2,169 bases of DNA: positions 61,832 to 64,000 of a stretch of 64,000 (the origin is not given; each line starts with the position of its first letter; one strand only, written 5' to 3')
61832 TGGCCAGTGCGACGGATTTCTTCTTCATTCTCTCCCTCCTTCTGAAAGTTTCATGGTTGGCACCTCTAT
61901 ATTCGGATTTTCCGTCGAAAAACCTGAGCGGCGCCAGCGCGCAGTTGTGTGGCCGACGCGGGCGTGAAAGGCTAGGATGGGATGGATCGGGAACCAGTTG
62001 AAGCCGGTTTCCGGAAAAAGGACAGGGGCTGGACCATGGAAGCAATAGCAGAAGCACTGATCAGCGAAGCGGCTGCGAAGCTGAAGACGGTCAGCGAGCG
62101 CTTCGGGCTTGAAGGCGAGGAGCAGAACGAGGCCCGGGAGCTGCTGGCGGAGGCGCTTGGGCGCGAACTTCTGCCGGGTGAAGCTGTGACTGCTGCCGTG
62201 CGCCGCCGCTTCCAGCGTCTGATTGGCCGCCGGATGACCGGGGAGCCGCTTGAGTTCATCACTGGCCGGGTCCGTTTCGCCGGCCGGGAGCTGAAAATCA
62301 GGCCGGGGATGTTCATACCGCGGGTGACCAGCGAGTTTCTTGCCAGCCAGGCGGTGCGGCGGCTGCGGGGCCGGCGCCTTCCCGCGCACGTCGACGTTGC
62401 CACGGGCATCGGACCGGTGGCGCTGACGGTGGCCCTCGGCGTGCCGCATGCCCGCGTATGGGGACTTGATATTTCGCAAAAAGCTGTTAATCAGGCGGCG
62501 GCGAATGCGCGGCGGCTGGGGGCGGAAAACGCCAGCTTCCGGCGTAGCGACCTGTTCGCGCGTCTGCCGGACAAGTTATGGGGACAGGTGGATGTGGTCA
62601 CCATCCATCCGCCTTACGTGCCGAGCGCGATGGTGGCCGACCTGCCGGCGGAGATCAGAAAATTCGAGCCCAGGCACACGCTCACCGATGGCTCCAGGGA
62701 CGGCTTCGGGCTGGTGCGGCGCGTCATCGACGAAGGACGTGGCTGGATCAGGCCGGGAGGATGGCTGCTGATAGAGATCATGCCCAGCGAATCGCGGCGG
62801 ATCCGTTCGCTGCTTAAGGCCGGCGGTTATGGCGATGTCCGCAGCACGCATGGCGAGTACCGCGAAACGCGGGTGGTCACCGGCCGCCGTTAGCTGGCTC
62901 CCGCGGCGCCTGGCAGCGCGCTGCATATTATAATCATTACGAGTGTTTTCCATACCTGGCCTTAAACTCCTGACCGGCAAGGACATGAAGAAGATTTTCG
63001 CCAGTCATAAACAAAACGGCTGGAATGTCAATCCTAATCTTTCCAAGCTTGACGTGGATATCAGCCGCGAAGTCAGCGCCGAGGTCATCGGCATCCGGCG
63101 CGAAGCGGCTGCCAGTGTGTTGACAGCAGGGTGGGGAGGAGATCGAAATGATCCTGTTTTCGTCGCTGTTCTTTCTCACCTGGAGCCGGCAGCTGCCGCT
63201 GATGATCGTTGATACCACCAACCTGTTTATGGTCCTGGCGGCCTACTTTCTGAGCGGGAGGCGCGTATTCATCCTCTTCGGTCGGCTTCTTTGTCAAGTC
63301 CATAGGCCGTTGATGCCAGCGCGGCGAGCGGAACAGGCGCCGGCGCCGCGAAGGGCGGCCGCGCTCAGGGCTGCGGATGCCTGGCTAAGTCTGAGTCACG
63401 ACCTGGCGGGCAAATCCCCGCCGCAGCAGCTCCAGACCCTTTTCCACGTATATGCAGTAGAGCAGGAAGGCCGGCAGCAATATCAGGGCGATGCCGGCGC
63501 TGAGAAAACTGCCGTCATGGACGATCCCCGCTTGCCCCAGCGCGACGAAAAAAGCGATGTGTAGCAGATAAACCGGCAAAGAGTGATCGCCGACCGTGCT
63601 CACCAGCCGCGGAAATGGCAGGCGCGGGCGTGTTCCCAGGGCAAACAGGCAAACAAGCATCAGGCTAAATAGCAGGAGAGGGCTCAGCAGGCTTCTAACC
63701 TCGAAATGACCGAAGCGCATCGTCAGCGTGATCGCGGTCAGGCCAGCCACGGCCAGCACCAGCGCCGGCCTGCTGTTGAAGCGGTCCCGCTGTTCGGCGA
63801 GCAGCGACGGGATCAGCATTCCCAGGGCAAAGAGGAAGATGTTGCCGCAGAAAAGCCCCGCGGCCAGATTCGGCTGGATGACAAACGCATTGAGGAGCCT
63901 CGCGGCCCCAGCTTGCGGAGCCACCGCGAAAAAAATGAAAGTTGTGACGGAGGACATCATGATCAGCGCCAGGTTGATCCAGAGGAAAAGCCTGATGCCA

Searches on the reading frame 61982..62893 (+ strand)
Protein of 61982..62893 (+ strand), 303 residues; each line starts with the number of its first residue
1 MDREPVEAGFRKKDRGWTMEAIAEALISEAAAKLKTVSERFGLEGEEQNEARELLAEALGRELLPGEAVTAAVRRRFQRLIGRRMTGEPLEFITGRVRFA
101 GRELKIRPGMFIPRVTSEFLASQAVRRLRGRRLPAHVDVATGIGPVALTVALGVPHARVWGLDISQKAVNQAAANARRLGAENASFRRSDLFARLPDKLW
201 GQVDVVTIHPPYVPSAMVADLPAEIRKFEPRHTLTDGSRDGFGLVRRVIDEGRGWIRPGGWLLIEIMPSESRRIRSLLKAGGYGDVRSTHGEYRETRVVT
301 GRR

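Call 51: search_protein_families(library=pfam, proteins=[window:61982-62893:+])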
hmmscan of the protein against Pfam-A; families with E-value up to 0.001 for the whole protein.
window:61982-62893:+ (303 aa): 9 families
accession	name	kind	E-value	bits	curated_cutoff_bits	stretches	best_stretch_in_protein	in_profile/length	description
PF13847.12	Methyltransf_31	-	1.1e-10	41.7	27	1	137-209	8-81/145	Methyltransferase domain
PF17827.6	PrmC_N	-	1.7e-08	35.3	23.4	1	40-95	9-71/71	PrmC N-terminal domain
PF05175.20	MTS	-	1.7e-08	34.7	23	1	135-213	34-109/170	Methyltransferase small domain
PF13649.12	Methyltransf_25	-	4.8e-08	34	27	1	137-209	2-71/97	Methyltransferase domain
PF08242.18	Methyltransf_12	-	2.4e-05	25.4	30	1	137-209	1-72/98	Methyltransferase domain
PF08241.18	Methyltransf_11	-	0.00016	22.7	21.2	0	138-208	2-66/95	Methyltransferase domain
PF02390.23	Methyltransf_4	-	0.00039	20.4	24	1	134-198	3-67/173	Putative methyltransferase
PF24675.1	NpmA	-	0.00049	19.9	60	1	122-211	13-105/214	16S rRNA (adenine(1408)-N(1))-methyltransferase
PF01170.24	UPF0020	-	0.00093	19.4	22.3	0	156-213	76-132/197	RMKL-like, methyltransferase domain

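Call 52: find_encoding_contigs(protein=window:61982-62893:+, flank=10000, max_places=4)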
Protein window:61982-62893:+ (303 aa): 1 contig read that carries it; 1 place shown.
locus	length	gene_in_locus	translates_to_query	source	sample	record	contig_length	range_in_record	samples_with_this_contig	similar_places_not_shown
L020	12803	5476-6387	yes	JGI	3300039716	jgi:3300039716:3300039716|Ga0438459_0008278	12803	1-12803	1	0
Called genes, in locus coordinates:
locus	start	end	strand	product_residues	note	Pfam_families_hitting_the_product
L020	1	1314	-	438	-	?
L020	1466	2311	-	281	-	PF12679:ABC2_membrane_2, PF10920:DUF2705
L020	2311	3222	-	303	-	PF00005:ABC_tran, PF13304:AAA_21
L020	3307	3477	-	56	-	-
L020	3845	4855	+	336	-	PF01183:Glyco_hydro_25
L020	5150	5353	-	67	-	-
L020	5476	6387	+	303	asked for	PF17827:PrmC_N (weak), PF05175:MTS, PF08242:Methyltransf_12 (faint), PF13649:Methyltransf_25, PF13847:Methyltransf_31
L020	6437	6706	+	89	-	-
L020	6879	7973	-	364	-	PF01757:Acyl_transf_3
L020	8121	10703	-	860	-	PF00690:Cation_ATPase_N, PF00122:E1-E2_ATPase, PF00702:Hydrolase, PF13246:Cation_ATPase, PF00689:Cation_ATPase_C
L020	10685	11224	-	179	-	-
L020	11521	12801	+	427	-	?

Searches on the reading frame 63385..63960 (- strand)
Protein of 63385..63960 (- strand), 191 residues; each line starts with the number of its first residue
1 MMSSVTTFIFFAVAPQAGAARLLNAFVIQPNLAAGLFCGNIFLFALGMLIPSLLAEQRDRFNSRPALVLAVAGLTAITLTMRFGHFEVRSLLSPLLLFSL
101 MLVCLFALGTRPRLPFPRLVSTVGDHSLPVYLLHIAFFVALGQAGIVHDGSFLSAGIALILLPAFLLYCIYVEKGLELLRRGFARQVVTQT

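Call 51: search_protein_families(library=pfam, proteins=[window:63385-63960:-])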
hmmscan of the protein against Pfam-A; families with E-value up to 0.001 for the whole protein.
window:63385-63960:- (191 aa): 1 family
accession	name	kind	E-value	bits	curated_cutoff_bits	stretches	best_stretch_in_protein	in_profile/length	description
PF01757.29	Acyl_transf_3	-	3.6e-09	36.6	31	1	8-168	154-320/326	Acyltransferase domain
